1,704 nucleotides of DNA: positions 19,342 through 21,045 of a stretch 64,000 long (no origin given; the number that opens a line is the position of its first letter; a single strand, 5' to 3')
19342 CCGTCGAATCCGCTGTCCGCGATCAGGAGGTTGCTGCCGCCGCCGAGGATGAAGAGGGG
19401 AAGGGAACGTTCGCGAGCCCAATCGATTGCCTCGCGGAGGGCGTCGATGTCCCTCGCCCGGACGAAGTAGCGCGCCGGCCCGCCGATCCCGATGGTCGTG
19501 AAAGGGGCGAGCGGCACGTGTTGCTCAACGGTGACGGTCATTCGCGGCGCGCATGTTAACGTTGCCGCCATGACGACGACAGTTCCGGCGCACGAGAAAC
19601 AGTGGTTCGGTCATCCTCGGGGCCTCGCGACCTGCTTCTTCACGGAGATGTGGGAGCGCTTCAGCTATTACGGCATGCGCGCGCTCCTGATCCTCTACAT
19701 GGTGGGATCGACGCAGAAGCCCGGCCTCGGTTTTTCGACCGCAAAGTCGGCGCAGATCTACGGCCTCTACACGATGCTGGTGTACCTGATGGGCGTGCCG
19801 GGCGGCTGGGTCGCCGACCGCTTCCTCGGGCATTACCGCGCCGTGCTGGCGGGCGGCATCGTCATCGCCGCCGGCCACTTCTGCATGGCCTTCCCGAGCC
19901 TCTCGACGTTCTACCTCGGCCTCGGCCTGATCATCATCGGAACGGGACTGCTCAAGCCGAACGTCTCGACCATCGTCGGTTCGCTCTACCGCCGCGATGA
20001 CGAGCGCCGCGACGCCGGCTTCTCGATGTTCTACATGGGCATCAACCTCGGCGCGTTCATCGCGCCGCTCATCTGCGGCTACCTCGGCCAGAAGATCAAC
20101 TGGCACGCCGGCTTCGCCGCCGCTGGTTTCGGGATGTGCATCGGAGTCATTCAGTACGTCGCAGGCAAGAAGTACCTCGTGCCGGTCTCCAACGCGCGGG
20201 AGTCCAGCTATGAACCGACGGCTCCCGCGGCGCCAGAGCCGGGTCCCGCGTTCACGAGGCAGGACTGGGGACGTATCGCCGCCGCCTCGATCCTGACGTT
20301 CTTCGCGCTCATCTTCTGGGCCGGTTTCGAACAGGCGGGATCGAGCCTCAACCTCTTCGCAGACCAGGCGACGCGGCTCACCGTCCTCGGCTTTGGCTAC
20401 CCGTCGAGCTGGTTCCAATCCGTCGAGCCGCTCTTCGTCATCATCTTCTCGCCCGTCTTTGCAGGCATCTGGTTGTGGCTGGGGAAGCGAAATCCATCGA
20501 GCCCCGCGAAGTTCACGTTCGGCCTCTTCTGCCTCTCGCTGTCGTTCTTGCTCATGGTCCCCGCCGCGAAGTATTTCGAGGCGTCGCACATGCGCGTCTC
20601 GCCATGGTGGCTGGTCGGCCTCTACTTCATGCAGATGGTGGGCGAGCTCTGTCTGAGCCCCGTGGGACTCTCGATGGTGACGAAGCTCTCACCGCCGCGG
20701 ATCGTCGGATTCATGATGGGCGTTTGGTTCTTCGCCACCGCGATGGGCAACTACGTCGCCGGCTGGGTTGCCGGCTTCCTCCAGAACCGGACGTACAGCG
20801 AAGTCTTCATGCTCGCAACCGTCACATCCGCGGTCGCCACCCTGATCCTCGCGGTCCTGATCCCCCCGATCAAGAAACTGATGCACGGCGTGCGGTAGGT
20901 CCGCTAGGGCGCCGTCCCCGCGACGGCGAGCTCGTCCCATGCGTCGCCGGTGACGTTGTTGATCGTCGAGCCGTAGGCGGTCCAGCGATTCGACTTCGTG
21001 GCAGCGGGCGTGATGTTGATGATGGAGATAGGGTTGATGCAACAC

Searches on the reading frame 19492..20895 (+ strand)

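Call 78: search_protein_families(library=pfam, proteins=[window:19492-20895:+], max_evalue=0.0001)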
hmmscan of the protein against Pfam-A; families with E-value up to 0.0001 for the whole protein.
window:19492-20895:+ (468 aa): 2 families
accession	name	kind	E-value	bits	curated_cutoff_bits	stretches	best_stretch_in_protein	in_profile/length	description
PF00854.27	PTR2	-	9.3e-67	226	27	2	115-227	1-123/392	POT family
PF07690.21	MFS_1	-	1.8e-27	96.6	33.4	2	60-356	9-291/347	Major Facilitator Superfamily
